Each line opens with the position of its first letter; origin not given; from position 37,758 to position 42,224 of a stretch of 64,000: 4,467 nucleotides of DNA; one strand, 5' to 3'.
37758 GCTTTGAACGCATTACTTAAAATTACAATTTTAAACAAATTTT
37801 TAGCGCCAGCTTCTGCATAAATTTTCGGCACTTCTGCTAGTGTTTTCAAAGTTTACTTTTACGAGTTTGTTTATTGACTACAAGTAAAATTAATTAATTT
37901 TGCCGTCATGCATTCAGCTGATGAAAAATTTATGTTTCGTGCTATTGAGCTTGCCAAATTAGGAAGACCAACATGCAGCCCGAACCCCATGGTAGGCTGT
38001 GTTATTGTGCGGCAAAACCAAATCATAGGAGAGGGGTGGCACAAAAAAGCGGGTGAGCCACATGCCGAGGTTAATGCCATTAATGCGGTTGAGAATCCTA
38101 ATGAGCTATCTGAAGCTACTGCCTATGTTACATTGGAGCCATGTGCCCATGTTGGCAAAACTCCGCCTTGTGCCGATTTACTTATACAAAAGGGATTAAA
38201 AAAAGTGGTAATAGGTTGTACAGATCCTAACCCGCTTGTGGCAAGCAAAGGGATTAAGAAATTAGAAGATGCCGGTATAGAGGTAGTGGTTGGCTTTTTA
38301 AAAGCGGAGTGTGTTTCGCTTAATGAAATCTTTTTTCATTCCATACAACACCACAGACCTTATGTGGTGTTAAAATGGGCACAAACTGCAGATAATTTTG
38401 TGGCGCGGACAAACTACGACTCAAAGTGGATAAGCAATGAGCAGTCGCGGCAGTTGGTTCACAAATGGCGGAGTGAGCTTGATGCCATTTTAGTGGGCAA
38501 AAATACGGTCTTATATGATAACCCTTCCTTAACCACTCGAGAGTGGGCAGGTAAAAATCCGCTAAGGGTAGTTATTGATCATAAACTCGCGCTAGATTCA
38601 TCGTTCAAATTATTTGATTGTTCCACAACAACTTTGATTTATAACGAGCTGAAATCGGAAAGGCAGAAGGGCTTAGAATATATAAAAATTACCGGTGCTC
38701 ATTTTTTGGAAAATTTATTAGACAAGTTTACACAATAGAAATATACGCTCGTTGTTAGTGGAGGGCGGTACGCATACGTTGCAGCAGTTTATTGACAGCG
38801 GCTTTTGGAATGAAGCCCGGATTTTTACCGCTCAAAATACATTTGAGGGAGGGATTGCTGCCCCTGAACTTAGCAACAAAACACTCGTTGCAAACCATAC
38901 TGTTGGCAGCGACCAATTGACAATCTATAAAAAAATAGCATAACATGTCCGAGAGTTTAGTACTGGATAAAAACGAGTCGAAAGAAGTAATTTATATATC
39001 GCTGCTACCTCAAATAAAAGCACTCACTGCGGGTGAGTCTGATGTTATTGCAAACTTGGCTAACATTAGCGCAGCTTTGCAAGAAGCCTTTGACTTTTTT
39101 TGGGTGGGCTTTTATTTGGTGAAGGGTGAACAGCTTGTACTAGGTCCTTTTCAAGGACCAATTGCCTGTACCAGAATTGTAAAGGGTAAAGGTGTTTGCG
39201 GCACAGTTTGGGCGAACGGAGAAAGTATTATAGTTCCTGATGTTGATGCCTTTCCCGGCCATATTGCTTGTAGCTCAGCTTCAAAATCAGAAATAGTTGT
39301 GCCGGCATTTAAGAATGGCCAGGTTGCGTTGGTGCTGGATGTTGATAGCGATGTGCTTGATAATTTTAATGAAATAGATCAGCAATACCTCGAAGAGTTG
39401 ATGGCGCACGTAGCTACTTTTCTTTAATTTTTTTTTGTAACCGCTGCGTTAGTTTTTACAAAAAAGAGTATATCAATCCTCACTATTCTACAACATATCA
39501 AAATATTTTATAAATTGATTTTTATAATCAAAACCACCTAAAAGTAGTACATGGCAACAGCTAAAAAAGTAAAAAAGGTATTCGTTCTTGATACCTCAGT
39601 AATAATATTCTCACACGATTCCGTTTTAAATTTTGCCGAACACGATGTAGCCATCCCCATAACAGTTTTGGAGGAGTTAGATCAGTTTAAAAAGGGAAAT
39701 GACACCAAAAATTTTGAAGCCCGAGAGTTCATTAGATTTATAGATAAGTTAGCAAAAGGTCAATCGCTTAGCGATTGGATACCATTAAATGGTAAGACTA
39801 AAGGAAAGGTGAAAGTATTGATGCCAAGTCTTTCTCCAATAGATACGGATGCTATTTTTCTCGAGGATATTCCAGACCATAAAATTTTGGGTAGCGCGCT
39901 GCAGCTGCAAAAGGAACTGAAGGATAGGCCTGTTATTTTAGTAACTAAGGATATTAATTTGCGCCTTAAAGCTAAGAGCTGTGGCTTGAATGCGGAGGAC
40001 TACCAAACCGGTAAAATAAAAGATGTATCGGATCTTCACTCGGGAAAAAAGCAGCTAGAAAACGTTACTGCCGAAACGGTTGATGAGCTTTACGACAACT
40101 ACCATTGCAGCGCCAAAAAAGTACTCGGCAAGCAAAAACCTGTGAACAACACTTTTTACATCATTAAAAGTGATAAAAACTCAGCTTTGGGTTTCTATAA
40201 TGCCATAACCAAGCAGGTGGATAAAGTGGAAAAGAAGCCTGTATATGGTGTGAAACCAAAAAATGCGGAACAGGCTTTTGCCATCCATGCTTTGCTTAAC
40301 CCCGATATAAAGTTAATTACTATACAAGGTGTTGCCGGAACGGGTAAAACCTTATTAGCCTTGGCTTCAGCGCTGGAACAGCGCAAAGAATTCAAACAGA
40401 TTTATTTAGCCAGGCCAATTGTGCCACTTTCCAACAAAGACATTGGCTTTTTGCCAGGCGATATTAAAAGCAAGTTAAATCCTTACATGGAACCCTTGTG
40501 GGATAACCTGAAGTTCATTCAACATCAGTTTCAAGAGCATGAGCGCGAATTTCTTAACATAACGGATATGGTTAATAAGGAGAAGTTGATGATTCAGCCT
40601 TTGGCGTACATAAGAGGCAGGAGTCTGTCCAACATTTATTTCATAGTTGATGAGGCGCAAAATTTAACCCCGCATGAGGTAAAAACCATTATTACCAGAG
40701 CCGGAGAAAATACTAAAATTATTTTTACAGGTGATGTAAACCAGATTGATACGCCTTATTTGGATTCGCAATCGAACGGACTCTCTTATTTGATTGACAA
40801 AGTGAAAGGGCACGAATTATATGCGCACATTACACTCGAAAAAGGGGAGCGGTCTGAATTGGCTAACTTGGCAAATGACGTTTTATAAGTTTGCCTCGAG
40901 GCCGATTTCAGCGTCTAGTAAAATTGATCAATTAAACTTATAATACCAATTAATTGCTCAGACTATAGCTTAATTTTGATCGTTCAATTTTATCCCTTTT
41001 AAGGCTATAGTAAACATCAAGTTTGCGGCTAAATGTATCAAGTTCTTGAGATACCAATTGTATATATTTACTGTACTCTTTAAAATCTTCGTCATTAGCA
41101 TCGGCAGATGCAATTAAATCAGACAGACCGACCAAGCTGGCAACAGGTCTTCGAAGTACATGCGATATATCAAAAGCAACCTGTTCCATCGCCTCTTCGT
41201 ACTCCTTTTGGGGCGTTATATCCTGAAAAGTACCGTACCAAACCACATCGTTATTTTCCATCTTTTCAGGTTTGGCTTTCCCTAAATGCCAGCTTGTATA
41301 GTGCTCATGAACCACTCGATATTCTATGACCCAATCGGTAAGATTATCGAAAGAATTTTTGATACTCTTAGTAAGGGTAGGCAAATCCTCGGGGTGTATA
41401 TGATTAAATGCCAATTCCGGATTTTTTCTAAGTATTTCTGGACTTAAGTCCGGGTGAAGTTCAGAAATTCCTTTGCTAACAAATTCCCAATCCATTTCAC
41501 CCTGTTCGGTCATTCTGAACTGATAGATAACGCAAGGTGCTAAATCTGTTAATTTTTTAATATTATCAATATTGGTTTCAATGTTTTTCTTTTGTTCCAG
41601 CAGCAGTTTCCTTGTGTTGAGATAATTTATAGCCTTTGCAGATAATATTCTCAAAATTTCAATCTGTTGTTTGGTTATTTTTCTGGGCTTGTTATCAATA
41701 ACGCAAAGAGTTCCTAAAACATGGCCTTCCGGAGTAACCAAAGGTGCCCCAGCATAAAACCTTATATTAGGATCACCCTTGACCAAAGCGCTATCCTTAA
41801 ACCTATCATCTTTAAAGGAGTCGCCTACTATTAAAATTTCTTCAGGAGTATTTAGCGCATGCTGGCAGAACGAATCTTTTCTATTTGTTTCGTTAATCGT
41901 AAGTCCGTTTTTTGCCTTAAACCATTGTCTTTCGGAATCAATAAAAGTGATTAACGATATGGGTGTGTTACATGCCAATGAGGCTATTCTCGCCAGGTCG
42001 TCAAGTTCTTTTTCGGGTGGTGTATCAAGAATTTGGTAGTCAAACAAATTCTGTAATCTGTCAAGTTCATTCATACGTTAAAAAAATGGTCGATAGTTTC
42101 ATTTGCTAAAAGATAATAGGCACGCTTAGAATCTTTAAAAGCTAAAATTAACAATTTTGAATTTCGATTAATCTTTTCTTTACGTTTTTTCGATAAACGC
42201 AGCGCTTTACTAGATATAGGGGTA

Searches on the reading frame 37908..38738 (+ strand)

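Call 65: search_protein_families(library=pfam, proteins=[window:37908-38738:+], max_evalue=0.00001)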
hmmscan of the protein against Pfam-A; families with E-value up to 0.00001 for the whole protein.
window:37908-38738:+ (276 aa): 4 families
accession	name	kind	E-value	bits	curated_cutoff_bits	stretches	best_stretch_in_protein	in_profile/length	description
PF01872.23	RibD_C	-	1.2e-23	84.4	24.1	1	151-257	1-114/197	RibD C-terminal domain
PF00383.29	dCMP_cyt_deam_1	-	2.6e-21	75.8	25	1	4-104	3-102/102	Cytidine and deoxycytidylate deaminase zinc-binding region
PF14437.12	MafB19-deam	-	1.6e-13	51.2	27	1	7-120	5-117/142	MafB19-like deaminase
PF18785.7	Inv-AAD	-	3.5e-07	30.6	26.5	1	37-128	10-116/129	Invertebrate-AID/APOBEC-deaminase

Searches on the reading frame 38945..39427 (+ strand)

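Call 65: search_protein_families(library=pfam, proteins=[window:38945-39427:+], max_evalue=0.00001)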
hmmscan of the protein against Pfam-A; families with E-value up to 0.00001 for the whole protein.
window:38945-39427:+ (160 aa): 2 families
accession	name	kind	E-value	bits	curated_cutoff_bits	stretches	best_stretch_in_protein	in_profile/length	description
PF13185.12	GAF_2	-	6.4e-12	46.3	28.6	1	43-159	13-134/136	GAF domain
PF01590.32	GAF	-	1.3e-08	35.8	22.4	1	36-158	4-131/133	GAF domain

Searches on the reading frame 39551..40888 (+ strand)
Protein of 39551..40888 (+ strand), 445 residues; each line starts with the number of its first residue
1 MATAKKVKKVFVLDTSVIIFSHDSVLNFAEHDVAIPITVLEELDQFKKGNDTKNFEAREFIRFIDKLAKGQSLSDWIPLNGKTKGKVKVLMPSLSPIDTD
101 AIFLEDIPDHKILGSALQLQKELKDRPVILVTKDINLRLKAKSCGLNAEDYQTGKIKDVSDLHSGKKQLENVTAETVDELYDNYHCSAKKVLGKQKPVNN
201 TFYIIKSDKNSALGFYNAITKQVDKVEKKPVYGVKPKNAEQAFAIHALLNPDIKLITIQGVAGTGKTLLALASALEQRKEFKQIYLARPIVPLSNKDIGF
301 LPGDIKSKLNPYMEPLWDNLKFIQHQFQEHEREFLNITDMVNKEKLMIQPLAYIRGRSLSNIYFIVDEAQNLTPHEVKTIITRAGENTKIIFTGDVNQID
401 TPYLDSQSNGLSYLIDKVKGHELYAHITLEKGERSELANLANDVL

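Call 65: search_protein_families(library=pfam, proteins=[window:39551-40888:+], max_evalue=0.00001)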
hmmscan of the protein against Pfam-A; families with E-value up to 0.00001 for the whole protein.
window:39551-40888:+ (445 aa): 4 families
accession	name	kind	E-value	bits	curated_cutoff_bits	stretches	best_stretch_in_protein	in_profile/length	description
PF02562.22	PhoH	-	1.6e-48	165.4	27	1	234-432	2-189/205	PhoH-like protein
PF13638.12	PIN_4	-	3.8e-32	111.8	21.9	1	11-152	1-132/132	PIN domain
PF13604.12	AAA_30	-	4.6e-08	33.4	27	0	238-275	3-42/191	AAA domain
PF13245.12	AAA_19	-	4.7e-06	27.3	25.1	0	354-399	84-129/134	AAA domain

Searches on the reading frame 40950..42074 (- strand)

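Call 65: search_protein_families(library=pfam, proteins=[window:40950-42074:-], max_evalue=0.00001)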
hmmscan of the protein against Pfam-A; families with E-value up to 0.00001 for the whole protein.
window:40950-42074:- (374 aa): 3 families
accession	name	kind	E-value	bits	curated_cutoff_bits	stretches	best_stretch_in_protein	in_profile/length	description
PF01590.32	GAF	-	4.5e-14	53.6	22.4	1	22-146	4-127/133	GAF domain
PF13185.12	GAF_2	-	1.7e-07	32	28.6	1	40-146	23-129/136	GAF domain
PF08447.18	PAS_3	-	9.1e-06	26.3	25.6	0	210-278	14-83/89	PAS fold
